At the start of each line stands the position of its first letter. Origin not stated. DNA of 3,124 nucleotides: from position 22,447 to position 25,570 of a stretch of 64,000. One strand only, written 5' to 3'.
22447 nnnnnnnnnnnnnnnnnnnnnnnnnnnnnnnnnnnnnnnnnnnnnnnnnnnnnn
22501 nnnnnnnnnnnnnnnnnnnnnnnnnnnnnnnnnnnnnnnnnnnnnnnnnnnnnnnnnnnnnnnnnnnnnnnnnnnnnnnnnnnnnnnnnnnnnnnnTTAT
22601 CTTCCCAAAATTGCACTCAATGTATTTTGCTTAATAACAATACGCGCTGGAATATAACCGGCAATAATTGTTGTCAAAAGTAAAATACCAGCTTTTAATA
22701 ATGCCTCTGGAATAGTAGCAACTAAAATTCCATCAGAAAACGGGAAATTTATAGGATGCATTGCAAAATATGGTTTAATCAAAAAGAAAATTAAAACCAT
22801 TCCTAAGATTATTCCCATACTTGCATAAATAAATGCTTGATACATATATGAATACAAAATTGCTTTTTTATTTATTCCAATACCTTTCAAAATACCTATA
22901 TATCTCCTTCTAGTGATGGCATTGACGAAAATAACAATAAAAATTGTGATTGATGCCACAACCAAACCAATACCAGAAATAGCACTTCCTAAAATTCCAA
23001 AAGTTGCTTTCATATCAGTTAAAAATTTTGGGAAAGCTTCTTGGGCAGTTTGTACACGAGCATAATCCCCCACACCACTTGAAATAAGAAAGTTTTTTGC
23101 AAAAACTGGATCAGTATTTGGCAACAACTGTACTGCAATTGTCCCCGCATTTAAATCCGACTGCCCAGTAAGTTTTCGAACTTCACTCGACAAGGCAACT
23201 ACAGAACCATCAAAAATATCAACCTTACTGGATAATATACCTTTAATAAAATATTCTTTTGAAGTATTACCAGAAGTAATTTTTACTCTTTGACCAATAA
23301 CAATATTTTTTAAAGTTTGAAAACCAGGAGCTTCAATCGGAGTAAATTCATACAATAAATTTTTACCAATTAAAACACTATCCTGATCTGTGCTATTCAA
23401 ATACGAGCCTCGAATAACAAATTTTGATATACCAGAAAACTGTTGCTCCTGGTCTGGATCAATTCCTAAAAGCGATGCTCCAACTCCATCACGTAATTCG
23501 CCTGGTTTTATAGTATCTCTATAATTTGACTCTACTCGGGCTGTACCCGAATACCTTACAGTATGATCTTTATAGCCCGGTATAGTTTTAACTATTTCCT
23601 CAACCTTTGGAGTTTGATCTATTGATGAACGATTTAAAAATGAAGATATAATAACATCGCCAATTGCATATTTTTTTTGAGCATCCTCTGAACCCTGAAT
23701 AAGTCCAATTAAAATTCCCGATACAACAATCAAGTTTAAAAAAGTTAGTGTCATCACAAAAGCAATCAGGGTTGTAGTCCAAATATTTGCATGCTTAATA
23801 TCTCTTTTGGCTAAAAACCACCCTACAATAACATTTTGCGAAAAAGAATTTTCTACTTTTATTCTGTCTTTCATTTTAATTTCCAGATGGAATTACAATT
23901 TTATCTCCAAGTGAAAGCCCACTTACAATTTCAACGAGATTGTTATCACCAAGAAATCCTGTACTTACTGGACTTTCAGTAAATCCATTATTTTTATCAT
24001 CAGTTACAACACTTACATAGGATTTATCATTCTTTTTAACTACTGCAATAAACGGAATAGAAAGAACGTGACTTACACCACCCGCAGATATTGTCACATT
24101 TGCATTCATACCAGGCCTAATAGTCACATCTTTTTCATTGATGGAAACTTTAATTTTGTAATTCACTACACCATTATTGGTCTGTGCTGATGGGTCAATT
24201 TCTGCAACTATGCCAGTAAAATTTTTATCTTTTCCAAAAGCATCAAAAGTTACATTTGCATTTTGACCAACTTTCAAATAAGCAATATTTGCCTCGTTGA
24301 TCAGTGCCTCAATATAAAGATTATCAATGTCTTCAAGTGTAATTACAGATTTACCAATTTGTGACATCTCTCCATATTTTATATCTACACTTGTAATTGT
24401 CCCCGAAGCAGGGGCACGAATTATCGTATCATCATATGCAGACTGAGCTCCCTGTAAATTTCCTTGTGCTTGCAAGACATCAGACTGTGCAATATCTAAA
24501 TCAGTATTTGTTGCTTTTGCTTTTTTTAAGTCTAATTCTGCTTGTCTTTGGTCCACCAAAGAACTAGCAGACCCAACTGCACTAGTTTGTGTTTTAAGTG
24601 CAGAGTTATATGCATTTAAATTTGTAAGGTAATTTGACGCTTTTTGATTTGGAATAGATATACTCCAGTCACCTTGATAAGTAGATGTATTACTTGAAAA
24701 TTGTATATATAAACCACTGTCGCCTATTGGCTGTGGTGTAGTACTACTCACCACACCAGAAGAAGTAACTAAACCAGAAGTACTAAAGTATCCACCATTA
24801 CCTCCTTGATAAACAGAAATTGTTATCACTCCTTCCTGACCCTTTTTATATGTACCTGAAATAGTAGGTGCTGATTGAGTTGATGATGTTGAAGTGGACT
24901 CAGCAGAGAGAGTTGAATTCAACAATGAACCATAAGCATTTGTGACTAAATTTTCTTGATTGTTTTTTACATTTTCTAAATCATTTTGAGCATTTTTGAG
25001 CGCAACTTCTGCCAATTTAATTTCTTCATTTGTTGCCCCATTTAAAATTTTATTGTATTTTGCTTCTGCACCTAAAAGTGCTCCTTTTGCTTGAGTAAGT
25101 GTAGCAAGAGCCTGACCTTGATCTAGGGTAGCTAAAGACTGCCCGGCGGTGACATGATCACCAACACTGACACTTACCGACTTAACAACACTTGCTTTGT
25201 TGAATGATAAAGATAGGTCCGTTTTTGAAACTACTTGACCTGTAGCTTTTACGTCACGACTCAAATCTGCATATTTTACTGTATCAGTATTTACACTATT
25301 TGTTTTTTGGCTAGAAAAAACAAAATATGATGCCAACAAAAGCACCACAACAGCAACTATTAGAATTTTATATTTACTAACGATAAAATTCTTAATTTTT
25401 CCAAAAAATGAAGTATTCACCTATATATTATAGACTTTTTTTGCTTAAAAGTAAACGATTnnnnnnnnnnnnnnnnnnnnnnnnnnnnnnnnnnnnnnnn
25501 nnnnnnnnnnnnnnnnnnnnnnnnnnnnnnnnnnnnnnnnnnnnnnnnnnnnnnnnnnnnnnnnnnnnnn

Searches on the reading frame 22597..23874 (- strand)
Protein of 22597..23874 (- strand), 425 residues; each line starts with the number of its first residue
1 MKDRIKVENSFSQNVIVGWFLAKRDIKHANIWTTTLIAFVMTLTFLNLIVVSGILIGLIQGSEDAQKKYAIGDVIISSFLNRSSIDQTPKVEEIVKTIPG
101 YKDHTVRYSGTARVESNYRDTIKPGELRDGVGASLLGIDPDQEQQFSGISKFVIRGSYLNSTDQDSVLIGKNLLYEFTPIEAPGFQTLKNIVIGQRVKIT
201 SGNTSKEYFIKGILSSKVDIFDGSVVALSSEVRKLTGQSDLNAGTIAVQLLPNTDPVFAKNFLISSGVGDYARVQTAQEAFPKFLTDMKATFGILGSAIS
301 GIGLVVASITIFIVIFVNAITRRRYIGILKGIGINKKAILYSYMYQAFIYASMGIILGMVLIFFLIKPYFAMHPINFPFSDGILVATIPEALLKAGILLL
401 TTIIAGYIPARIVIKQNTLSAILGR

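Call 3: search_protein_families(library=pfam, proteins=[window:22597-23874:-], max_evalue=0.1)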
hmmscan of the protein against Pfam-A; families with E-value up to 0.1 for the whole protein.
window:22597-23874:- (425 aa): 1 family
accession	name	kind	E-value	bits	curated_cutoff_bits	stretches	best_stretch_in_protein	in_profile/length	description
PF02687.27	FtsX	-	5.5e-11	43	25.5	1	298-417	2-119/120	FtsX-like permease C-terminal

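Call 5: search_protein_families(library=ncbifam, proteins=[window:22597-23874:-], max_evalue=0.1)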
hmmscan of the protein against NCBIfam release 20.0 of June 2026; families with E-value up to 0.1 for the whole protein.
window:22597-23874:- (425 aa): 4 families
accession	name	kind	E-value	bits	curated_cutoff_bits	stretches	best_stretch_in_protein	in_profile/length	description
TIGR02212.1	lolCE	equivalog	3.9e-08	32.6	362.45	1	20-364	11-337/411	lipoprotein-releasing ABC transporter permease subunit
NF038346.1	FtsX_actino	exception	5.1e-05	22.8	250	1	257-413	148-301/308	permease-like cell division protein FtsX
NF007826.0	PRK10535.1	equivalog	5.8e-05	21.5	966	1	291-421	520-644/648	macrolide ABC transporter ATP-binding protein/permease MacB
TIGR03434.1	ADOP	subfamily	6.4e-05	21.2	622.3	1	273-418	659-796/803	ADOP family duplicated permease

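Call 56: search_solved_structures(query=window:22597-23874:-, max_evalue=0.001)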
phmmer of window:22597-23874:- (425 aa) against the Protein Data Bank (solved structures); distinct sequences matched with E-value up to 0.001: 4.
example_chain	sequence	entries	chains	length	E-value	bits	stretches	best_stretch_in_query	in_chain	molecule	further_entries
5lil_A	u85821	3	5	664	0.00021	24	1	229-422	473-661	Macrolide export ATP-binding/permease protein MacB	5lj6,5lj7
5xu1_M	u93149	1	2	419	0.00028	23.6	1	250-421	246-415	ABC transporter permeae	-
5gko_A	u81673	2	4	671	0.00033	23.3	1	287-421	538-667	Macrolide export ATP-binding/permease protein MacB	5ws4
5nik_J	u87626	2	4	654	0.00045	22.9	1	283-421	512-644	Macrolide export ATP-binding/permease protein MacB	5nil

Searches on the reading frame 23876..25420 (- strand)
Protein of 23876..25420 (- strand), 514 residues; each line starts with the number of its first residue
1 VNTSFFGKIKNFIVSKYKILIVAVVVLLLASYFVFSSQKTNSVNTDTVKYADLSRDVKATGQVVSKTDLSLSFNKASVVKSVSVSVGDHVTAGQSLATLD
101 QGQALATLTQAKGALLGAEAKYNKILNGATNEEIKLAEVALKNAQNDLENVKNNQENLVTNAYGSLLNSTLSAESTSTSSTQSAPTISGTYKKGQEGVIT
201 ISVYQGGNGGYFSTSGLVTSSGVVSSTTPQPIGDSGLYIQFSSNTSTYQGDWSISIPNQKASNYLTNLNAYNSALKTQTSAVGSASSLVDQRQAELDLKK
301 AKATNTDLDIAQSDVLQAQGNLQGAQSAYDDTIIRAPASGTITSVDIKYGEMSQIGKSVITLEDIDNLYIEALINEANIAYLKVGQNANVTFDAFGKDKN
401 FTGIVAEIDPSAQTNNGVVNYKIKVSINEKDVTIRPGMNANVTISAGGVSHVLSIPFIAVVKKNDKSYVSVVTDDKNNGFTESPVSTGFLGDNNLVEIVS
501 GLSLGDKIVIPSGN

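Call 3: search_protein_families(library=pfam, proteins=[window:23876-25420:-], max_evalue=0.1)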
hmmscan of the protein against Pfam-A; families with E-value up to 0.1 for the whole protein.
window:23876-25420:- (514 aa): 6 families
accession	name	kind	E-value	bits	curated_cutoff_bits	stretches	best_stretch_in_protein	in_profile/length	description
PF13437.12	HlyD_3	-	2.9e-20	73.4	22.2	1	334-437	2-106/106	HlyD family secretion protein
PF16576.10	HlyD_D23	-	8.3e-19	68.2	30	1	285-440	77-214/214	Barrel-sandwich domain of CusB or HlyD membrane-fusion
PF13533.13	Biotin_lipoyl_2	-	1.4e-05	25.2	29.8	1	75-100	7-32/32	Biotin-lipoyl like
PF00364.28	Biotin_lipoyl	-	1.8e-05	24.9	22.1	1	76-99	14-36/73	Biotin-requiring enzyme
PF01551.29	Peptidase_M23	-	0.0079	16.8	28.7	0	77-101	50-74/96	Peptidase family M23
PF02321.23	OEP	-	0.0079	16.5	22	0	125-168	74-118/187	Outer membrane efflux protein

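Call 5: search_protein_families(library=ncbifam, proteins=[window:23876-25420:-], max_evalue=0.1)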
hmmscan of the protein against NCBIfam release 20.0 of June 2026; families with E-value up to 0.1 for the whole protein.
window:23876-25420:- (514 aa): 18 families
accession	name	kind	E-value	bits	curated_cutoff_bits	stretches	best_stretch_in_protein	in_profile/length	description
TIGR01730.1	RND_mfp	subfamily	3.3e-46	157.8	94.9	2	291-510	88-307/322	efflux RND transporter periplasmic adaptor subunit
NF008606.0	PRK11578.1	equivalog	4.3e-29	101.8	342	2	277-511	136-363/371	macrolide transporter subunit MacA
NF002939.0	PRK03598.1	equivalog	1.6e-25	90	393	2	272-444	145-325/332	secretion protein HlyD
TIGR00999.1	8a0102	subfamily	2.7e-24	85.7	319.3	1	303-510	62-264/271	CzcB/NccB family metal efflux transporter periplasmic adaptor subunit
TIGR01843.1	type_I_hlyD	subfamily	5.7e-23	81.6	208.65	2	267-447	203-399/422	HlyD family type I secretion periplasmic adaptor subunit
TIGR00998.1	8a0101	subfamily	2.5e-21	76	390.8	1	290-412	168-285/334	EmrA/EmrK family multidrug efflux transporter periplasmic adaptor subunit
TIGR02971.1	heterocyst_DevB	subfamily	6.3e-19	68.5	129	2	272-411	152-281/327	ABC exporter membrane fusion protein, DevB family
NF011715.0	PRK15136.1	equivalog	2.1e-15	56.2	563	2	275-409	160-293/390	multidrug efflux MFS transporter periplasmic adaptor subunit EmrA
NF007785.0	PRK10476.1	equivalog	5.6e-13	48.4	376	1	273-408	150-284/347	multidrug transporter subunit MdtN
NF007303.0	PRK09783.1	subfamily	6.2e-12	44.6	390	1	330-510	213-386/414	copper/silver efflux system membrane fusion protein CusB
NF007850.1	PRK10559.1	equivalog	1.4e-11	44.1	400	1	302-418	118-232/303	p-hydroxybenzoic acid efflux pump subunit AaeA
NF038010.1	ABC_adapt_DarC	equivalog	1.4e-09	37.2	450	1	326-513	225-405/417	darobactin export ABC transporter periplasmic adaptor subunit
NF045680.1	DiMtlExpIhpB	equivalog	2.2e-08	33.5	450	1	328-509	137-307/326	divalent metal ion exporter adaptor subunit IhpB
TIGR03794.1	NHLM_micro_HlyD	equivalog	2.6e-08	33.2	156.2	2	275-374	198-295/421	NHLP bacteriocin system secretion protein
NF033138.2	RND-peri-MexC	equivalog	2e-06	27.2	625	1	303-511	143-358/375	MexC family multidrug efflux RND transporter periplasmic adaptor subunit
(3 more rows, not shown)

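Call 39: find_homologous_proteins(query=window:23876-25420:-, max_evalue=1e-20)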
Query window:23876-25420:- (514 aa): 719 proteins with E <= 1e-20 among 8000 candidates; the best 120 are listed.
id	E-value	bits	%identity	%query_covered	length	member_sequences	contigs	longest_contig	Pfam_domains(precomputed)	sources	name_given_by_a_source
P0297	0.0e+0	1066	100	100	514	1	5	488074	PF25973.1,PF26002.1,PF25881.1,PF25989.1,PF00364.29,PF25990.1,PF25954.1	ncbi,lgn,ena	-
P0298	8.9e-199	679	64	99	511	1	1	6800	PF25973.1,PF26002.1,PF25881.1,PF25989.1,PF25990.1,PF25954.1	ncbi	-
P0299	1.0e-195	669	65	98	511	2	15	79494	PF26002.1,PF25881.1,PF25990.1,PF25954.1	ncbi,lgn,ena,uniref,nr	ncbi:hypothetical protein A2641_00810 [Candidatus Nomurabacteria bacterium RIFCSPHIGHO2_01_FULL_37_2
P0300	2.5e-194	664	63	99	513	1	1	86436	PF25973.1,PF26002.1,PF25881.1,PF00364.29,PF25990.1,PF25954.1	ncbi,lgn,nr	ncbi:efflux RND transporter periplasmic adaptor subunit [Candidatus Nomurabacteria bacterium]|nr:eff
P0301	5.4e-194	663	62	98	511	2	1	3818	PF25973.1,PF00364.29,PF25990.1,PF25954.1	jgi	-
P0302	1.7e-193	662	64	98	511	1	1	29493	PF26002.1,PF25881.1,PF00364.29,PF25990.1,PF25954.1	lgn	-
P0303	2.2e-193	661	64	98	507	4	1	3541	PF25973.1,PF26002.1,PF25881.1,PF00364.29,PF25990.1,PF25917.1,PF25975.1,PF25954.1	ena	-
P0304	9.5e-193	659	63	98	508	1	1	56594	PF25881.1,PF00364.29,PF25990.1,PF25954.1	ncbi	-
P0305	1.3e-192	659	63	98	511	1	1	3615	PF25973.1,PF26002.1,PF25990.1,PF25954.1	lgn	-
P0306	2.1e-192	658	63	99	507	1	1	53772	PF26002.1,PF25881.1,PF25989.1,PF00364.29,PF25940.1,PF25990.1,PF25954.1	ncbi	-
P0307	2.9e-191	654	64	96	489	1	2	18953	PF25973.1,PF25881.1,PF00364.29,PF25990.1,PF25967.1,PF25954.1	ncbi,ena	-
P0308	7.9e-191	653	63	98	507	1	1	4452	PF25973.1,PF26002.1,PF25990.1,PF25954.1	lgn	-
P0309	2.1e-189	648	65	93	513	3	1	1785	PF25973.1,PF25989.1,PF25990.1,PF25917.1,PF25954.1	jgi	jgi:HlyD family secretion protein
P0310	9.5e-188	643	61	98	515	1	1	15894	PF25973.1,PF25989.1,PF25990.1,PF25967.1,PF25975.1,PF25954.1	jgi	jgi:HlyD family secretion protein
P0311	1.9e-187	642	62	99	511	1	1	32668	PF25973.1,PF25989.1,PF00364.29,PF25990.1,PF25967.1,PF25954.1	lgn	-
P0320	1.1e-181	623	62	94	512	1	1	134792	PF25973.1,PF25881.1,PF00364.29,PF25990.1,PF25975.1,PF25954.1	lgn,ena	-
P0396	5.6e-139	482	48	99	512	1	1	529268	PF25973.1,PF26002.1,PF25989.1,PF25990.1,PF25954.1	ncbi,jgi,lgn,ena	ncbi:MAG: efflux RND transporter periplasmic adaptor subunit [Candidatus Paceibacterota bacterium]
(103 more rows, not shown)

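Call 40: find_encoding_contigs(protein=P0299, flank=7000, max_places=1)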
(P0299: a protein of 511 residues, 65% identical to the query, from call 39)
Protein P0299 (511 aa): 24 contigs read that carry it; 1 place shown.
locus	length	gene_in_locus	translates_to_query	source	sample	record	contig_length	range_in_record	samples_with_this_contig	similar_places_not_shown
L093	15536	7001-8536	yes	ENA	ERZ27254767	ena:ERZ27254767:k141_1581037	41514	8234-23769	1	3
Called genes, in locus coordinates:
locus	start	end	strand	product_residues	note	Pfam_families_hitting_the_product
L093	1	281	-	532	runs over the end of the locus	-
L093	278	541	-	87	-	-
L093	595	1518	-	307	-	PF01551:Peptidase_M23 (weak)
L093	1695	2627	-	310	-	PF01936:NYN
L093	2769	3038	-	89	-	-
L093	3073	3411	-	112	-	PF06044:DpnI (weak), PF17726:DpnI_C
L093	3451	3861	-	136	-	PF06044:DpnI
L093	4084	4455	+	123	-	-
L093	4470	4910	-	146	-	-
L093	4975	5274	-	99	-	-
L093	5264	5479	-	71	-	-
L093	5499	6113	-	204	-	PF01391:Collagen (weak)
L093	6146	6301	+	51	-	-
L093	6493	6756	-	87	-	PF01541:GIY-YIG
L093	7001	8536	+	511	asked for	PF25881:HH_YBHG (faint), PF25954:Beta-barrel_RND_2, PF25990:Beta-barrel_YknX, PF26002:Beta-barrel_AprE (faint)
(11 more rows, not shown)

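Call 41: find_encoding_contigs(protein=P0320, flank=7000, max_places=1)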
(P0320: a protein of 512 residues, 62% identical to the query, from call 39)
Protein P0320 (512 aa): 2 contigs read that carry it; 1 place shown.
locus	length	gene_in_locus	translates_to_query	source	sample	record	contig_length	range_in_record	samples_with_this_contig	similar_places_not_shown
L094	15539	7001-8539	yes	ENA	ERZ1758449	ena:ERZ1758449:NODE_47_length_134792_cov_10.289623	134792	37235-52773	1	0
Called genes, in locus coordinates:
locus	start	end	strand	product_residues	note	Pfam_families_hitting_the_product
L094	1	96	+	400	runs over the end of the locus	PF01702:TGT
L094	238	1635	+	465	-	PF02784:Orn_Arg_deC_N, PF00278:Orn_DAP_Arg_deC (weak)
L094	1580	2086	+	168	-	PF02643:DUF192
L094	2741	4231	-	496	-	PF00005:ABC_tran, PF02463:SMC_N (faint), PF03193:RsgA_GTPase (faint), PF13555:AAA_29 (faint), PF20720:nSTAND3 (faint), PF13401:AAA_22 (faint), PF13304:AAA_21 (weak), PF00005:ABC_tran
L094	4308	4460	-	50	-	PF18919:DUF5670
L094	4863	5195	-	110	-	PF01844:HNH (faint)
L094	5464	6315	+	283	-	-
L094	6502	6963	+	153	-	PF03713:DUF305, PF13628:DUF4142 (weak)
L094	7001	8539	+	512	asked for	PF00364:Biotin_lipoyl (faint), PF25973:BSH_CzcB, PF25881:HH_YBHG (faint), PF25954:Beta-barrel_RND_2 (weak), PF25990:Beta-barrel_YknX, PF25975:CzcB_C (faint)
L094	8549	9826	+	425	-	PF02687:FtsX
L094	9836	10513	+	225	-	PF02463:SMC_N (faint), PF00005:ABC_tran, PF13304:AAA_21 (faint)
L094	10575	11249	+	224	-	PF04402:SIMPL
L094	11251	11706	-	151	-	-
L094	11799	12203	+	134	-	PF07291:MauE (weak), PF07681:DoxX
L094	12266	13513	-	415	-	PF07992:Pyr_redox_2, PF00070:Pyr_redox (weak), PF22366:NDH2_C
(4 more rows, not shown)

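Call 42: find_encoding_contigs(protein=P0396, flank=7000, max_places=1)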
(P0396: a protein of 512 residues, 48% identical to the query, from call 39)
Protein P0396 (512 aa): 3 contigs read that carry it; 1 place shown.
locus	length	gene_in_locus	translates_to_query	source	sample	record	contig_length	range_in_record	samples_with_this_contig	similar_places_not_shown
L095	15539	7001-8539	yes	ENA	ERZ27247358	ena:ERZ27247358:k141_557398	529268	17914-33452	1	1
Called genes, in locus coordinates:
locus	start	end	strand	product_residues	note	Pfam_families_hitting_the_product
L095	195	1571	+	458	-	PF00270:DEAD, PF04851:ResIII (weak), PF00271:Helicase_C, PF16203:ERCC3_RAD25_C (weak)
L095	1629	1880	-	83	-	PF00830:Ribosomal_L28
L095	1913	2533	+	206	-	PF02163:Peptidase_M50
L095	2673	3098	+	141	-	PF00164:Ribosom_S12_S23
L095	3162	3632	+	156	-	PF00177:Ribosomal_S7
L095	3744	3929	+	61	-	-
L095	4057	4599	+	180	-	-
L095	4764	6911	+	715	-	PF00009:GTP_EFTU, PF03144:GTP_EFTU_D2, PF22042:EF-G_D2, PF14492:EFG_III, PF16658:RF3_C (weak), PF03764:EFG_IV, PF00679:EFG_C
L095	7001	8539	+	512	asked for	PF25973:BSH_CzcB (weak), PF25954:Beta-barrel_RND_2 (faint), PF25989:YknX_C (faint), PF25990:Beta-barrel_YknX, PF26002:Beta-barrel_AprE (weak)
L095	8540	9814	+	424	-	PF02687:FtsX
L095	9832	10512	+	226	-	PF00005:ABC_tran, PF02463:SMC_N (faint)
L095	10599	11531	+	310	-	-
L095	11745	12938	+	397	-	PF00009:GTP_EFTU, PF03144:GTP_EFTU_D2, PF03143:GTP_EFTU_D3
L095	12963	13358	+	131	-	PF00338:Ribosomal_S10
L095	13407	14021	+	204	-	PF00297:Ribosomal_L3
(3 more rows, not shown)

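Call 57: search_solved_structures(query=window:23876-25420:-, max_evalue=0.00001)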
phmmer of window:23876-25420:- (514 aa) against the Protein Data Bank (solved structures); distinct sequences matched with E-value up to 0.00001: 16.
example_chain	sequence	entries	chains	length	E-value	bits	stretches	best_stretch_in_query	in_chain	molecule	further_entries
9qgy_G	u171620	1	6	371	5.2e-21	78.2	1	278-511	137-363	Macrolide export protein MacA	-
5nik_D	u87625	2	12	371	5.4e-21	78.2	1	278-511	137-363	Macrolide export protein MacA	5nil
3fpp_A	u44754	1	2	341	9.5e-19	70.8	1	278-511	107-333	Macrolide-specific efflux protein macA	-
6vej_P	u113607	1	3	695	1.4e-18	70.2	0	309-510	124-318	Probable Resistance-Nodulation-Cell Division (RND) efflux membrane fusion protein,Probable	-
4dk0_A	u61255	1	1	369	3.9e-13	52.3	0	270-414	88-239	Putative MacA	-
4tko_B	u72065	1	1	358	7.4e-11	44.8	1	300-419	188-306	EmrA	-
3lnn_A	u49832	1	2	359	9e-11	44.5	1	289-513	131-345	Membrane fusion protein (MFP) heavy metal cation efflux ZneB (CzcB-like)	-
20yy_D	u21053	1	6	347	1.3e-09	40.7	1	316-510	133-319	Multidrug efflux RND transporter periplasmic adaptor subunit MexJ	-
4dk1_A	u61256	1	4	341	3.1e-09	39.4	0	411-511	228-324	Putative MacA, Multidrug resistance protein mexA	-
8zal_A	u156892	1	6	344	1.4e-08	37.3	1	275-410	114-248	Multidrug export protein EmrA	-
8zar_A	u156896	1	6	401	2.4e-08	36.5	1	275-410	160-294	Multidrug export protein EmrA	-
5xu0_A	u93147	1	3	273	4.4e-07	32.4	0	311-417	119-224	Membrane-fusion protein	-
4kks_A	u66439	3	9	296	2.4e-06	29.9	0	327-510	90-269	Membrane fusion protein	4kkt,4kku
3t51_B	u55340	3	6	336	5.7e-06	28.7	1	332-510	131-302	Cation efflux system protein CusB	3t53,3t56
3h94_A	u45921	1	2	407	8.2e-06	28.2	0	332-510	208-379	Cation efflux system protein cusB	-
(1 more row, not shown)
